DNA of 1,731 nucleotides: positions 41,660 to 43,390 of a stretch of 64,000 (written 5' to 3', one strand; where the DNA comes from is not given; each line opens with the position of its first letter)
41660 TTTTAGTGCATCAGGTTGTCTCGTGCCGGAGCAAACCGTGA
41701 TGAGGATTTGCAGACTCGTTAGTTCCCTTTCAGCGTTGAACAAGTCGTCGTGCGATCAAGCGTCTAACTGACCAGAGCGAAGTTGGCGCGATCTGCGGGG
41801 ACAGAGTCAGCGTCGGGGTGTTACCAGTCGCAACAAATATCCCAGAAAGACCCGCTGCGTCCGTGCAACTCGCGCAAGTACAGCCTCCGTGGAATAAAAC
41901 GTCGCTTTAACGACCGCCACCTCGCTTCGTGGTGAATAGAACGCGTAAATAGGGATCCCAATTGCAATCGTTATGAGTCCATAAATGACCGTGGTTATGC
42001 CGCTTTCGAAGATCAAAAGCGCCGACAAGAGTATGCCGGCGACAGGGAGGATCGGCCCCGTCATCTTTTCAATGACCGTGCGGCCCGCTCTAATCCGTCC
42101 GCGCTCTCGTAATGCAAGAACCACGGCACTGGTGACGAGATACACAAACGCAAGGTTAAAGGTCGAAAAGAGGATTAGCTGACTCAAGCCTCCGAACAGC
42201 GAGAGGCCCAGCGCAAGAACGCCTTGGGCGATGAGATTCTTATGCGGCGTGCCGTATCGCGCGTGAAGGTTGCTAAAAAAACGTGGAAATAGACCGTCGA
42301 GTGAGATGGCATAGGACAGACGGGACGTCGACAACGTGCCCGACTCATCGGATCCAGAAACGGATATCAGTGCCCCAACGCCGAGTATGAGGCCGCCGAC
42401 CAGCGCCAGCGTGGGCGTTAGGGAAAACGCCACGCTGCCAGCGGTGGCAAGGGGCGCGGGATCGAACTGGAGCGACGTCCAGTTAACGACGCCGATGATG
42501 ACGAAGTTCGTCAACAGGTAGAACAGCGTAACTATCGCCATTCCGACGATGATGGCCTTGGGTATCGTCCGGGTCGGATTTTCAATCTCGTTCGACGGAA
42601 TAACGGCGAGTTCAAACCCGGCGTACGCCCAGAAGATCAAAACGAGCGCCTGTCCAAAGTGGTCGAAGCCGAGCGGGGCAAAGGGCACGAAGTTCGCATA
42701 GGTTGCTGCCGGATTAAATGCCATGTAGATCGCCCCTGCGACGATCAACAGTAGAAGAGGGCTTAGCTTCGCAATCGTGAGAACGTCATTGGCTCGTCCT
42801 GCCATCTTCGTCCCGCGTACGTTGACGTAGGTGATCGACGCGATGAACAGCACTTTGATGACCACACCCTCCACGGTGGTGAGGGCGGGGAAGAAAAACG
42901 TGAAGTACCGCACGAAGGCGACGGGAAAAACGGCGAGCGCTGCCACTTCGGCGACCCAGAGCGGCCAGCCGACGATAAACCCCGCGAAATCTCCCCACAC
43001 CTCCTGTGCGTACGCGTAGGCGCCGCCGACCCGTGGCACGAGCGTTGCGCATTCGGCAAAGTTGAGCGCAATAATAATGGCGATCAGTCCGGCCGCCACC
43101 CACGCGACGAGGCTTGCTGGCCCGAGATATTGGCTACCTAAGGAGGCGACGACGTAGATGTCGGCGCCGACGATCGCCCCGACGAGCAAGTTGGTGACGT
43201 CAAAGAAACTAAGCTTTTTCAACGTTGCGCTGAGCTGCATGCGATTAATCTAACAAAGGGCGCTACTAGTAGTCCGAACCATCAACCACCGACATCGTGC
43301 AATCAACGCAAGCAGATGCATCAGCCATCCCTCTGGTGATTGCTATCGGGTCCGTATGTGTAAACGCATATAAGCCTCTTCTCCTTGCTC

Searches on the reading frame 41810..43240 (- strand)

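Call 15: search_protein_families(library=pfam, proteins=[window:41810-43240:-])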
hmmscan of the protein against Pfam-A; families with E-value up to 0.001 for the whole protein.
window:41810-43240:- (477 aa): 3 families
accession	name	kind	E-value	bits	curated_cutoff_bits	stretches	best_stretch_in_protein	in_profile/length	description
PF13520.12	AA_permease_2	-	1.8e-51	175.8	27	1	10-417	1-389/427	Amino acid permease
PF00324.27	AA_permease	-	4.1e-38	131.7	24.6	1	16-411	3-415/470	Amino acid permease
PF13906.12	AA_permease_C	-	6.6e-05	23.4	27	1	396-436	7-47/51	C-terminus of AA_permease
